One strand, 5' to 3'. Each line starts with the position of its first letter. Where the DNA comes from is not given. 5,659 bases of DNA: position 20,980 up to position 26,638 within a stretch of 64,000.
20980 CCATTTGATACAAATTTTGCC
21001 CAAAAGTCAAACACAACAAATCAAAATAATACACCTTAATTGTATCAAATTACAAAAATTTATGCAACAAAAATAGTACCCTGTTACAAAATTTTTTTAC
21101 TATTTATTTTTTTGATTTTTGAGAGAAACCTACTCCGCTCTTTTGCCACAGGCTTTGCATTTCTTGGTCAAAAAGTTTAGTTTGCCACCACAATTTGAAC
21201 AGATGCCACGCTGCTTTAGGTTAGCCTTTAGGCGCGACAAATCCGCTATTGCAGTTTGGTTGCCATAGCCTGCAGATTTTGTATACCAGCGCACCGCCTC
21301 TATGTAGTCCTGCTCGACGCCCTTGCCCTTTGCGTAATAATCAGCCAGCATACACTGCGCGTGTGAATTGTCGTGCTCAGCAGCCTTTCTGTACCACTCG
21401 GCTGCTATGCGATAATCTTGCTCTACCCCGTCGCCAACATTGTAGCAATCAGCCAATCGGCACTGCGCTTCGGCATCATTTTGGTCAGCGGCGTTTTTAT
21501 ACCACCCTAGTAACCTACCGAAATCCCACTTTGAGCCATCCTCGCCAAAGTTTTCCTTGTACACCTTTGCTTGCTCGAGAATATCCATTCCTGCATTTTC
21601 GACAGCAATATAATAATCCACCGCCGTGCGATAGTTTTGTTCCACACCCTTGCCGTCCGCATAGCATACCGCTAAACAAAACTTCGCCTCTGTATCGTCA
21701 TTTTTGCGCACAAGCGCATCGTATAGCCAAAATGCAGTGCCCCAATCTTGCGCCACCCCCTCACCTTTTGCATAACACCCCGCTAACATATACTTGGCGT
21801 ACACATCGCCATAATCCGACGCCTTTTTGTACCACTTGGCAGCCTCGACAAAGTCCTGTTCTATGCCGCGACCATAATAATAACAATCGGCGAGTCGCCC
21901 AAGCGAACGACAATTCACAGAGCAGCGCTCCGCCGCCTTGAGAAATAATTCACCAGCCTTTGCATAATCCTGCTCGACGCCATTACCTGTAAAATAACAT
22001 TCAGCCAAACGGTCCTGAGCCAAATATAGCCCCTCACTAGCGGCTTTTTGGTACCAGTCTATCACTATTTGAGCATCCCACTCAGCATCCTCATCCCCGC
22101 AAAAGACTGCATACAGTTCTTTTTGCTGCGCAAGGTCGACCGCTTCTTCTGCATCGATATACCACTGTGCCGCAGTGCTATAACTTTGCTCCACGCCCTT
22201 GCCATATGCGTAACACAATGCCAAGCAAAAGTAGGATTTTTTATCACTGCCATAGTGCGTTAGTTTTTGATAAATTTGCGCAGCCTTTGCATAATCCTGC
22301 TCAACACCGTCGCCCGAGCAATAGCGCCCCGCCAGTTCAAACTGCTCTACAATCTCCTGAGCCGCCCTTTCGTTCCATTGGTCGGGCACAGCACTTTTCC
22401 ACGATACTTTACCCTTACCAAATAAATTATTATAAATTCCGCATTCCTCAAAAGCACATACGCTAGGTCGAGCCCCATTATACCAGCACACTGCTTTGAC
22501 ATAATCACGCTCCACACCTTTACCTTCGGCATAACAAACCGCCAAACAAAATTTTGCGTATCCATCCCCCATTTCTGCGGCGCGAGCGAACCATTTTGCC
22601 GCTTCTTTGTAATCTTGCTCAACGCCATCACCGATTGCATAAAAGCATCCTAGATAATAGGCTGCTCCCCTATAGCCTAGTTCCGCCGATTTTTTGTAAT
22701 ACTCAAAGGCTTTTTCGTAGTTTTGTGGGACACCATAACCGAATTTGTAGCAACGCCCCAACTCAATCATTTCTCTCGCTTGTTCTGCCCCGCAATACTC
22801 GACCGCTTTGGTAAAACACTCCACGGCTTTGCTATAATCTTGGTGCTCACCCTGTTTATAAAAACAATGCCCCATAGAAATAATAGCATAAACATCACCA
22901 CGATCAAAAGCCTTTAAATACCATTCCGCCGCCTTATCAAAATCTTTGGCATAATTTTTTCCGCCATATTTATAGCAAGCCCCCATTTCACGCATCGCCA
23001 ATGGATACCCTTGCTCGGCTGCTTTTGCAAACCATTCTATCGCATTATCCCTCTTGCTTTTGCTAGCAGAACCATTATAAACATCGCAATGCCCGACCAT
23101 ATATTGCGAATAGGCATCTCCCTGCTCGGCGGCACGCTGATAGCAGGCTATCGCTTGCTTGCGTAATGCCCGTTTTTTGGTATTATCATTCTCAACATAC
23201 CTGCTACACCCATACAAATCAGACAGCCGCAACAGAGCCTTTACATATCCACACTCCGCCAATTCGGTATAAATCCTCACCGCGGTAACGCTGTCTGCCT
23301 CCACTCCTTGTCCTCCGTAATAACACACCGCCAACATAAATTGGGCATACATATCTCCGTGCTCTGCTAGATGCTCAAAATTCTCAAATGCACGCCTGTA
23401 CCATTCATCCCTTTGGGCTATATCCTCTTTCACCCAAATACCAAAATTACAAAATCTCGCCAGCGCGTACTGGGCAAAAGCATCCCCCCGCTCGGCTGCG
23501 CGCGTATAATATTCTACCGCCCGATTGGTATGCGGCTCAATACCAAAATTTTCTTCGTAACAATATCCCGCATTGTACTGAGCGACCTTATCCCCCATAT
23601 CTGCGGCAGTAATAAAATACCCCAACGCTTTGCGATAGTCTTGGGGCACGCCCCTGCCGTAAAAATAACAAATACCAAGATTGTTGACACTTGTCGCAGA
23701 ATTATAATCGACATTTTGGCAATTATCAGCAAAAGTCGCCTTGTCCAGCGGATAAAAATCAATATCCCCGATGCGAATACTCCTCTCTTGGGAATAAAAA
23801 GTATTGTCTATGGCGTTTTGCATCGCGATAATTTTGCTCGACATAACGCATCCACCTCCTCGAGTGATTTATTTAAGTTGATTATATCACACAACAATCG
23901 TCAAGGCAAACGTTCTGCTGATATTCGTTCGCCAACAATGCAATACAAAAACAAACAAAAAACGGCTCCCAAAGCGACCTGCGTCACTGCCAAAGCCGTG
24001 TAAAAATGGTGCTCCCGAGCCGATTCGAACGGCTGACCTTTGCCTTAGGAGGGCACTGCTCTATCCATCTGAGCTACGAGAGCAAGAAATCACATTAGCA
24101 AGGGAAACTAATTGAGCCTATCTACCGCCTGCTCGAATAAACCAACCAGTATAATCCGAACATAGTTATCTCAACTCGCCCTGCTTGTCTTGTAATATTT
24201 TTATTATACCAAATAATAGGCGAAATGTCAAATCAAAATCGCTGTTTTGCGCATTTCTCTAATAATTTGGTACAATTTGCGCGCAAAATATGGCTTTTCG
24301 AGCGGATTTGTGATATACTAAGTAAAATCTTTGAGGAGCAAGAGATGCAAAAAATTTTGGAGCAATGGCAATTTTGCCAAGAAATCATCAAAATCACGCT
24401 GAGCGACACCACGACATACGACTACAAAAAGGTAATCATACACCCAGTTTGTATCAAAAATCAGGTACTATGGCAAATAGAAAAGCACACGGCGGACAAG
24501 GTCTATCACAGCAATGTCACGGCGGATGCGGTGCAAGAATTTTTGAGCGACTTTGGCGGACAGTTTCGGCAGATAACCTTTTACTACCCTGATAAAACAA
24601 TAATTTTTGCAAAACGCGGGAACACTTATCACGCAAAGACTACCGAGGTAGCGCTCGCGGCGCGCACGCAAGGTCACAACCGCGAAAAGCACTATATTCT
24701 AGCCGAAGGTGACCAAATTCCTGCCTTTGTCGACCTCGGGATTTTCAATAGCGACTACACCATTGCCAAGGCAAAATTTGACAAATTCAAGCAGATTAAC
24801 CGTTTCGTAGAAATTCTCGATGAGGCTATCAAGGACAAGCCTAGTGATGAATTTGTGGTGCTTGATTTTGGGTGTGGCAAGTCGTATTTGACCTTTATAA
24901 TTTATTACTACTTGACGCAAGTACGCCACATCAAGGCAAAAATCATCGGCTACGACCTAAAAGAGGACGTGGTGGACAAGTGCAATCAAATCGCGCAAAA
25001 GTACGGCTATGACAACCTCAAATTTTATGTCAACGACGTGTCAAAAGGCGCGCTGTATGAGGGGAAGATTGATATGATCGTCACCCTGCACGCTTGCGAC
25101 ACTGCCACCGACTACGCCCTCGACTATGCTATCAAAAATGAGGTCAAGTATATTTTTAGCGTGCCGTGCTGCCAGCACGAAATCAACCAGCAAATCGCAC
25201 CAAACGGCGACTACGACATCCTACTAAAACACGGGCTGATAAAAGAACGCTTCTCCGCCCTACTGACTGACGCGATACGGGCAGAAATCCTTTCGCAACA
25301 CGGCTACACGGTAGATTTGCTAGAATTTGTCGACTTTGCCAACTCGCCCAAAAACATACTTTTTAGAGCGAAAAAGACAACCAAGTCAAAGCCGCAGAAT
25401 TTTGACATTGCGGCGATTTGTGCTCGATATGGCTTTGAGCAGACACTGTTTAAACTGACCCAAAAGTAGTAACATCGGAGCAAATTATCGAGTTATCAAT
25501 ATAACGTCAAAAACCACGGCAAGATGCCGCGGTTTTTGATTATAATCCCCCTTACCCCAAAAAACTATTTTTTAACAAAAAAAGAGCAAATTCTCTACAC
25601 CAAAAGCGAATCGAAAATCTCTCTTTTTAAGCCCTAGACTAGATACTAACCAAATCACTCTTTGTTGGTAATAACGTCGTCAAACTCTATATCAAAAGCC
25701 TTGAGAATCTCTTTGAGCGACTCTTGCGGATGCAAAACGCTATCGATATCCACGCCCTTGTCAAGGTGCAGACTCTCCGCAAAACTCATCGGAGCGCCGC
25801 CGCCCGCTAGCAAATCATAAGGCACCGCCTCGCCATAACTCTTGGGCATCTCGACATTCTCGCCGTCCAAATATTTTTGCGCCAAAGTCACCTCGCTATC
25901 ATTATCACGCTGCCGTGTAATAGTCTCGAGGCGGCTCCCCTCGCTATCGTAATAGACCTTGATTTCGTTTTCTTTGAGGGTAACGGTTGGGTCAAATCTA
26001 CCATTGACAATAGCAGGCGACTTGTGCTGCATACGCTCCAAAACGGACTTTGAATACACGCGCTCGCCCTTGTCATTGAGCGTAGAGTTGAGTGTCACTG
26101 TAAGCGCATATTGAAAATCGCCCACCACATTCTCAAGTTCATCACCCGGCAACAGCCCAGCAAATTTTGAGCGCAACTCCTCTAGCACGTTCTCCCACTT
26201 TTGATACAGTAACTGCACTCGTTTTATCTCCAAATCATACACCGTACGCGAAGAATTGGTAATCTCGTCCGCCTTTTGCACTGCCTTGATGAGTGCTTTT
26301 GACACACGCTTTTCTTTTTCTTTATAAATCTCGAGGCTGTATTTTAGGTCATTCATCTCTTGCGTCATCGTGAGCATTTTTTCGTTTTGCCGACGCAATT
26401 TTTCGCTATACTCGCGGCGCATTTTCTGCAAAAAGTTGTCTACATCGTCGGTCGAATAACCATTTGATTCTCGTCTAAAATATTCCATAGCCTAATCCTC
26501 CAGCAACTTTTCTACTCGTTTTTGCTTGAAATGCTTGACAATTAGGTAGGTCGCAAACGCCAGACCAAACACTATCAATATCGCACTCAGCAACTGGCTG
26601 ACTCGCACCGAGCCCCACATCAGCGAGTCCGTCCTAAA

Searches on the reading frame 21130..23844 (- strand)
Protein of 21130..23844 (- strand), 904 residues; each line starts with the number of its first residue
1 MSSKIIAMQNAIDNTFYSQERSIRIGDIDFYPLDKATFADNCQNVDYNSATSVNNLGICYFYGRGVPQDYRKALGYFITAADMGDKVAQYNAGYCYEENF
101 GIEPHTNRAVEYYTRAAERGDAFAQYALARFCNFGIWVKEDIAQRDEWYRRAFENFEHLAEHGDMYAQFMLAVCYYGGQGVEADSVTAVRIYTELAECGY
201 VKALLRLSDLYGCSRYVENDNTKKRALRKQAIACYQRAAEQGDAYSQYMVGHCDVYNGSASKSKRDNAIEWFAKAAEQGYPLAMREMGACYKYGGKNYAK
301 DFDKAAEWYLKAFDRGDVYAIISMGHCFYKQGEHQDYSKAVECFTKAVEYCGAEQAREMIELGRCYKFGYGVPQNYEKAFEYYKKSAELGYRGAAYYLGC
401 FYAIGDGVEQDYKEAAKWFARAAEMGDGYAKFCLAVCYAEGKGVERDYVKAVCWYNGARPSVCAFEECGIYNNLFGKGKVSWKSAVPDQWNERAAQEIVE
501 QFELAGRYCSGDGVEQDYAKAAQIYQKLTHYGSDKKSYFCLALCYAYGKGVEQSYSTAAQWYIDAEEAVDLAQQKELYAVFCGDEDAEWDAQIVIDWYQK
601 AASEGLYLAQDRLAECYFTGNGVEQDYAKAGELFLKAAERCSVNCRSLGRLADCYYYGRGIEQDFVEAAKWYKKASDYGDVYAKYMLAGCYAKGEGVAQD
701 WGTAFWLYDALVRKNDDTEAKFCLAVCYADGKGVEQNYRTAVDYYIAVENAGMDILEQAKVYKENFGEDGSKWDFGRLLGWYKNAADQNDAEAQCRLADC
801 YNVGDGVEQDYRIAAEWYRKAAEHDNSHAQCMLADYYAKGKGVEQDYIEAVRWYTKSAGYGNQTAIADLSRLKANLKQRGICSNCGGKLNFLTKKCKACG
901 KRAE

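Call 54: search_protein_families(library=pfam, proteins=[window:21130-23844:-], max_evalue=0.0001)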
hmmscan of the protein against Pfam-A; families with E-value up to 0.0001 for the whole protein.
window:21130-23844:- (904 aa): 1 family
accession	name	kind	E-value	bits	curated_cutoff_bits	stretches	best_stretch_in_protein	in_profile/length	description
PF08238.18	Sel1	-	6e-110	356.3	30.7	8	791-826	1-36/36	Sel1 repeat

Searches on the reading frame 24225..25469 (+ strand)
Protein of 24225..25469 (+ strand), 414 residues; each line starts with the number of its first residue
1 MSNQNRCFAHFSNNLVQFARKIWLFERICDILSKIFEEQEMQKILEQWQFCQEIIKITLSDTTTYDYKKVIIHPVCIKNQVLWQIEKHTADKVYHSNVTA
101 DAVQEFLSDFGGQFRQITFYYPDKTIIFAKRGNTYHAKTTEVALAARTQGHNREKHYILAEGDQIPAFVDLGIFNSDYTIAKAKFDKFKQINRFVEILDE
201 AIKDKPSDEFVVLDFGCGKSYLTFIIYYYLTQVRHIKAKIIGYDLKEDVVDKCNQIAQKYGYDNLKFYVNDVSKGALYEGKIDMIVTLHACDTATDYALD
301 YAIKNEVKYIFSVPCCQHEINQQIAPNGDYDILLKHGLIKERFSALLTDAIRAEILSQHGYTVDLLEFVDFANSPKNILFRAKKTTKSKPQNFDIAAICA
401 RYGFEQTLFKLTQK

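Call 54: search_protein_families(library=pfam, proteins=[window:24225-25469:+], max_evalue=0.0001)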
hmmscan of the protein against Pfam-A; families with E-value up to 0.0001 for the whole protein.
window:24225-25469:+ (414 aa): 4 families
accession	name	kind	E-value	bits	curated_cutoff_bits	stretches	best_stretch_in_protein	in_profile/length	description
PF13679.12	Methyltransf_32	-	2.3e-40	138.3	27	1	186-323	1-143/143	Methyltransferase domain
PF13847.12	Methyltransf_31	-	1.1e-16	61.2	27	1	209-327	4-104/145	Methyltransferase domain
PF05206.20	TRM13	-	1.2e-07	31.9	26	1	207-346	17-167/257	Methyltransferase TRM13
PF13649.12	Methyltransf_25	-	2.1e-07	31.9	27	1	212-295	1-78/97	Methyltransferase domain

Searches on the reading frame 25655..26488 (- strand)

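Call 54: search_protein_families(library=pfam, proteins=[window:25655-26488:-], max_evalue=0.0001)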
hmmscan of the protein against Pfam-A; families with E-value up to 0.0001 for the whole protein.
window:25655-26488:- (277 aa): 1 family
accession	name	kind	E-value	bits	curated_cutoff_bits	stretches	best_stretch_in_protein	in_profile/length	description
PF05103.18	DivIVA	-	3.1e-10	40.6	28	1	4-88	11-91/131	DivIVA protein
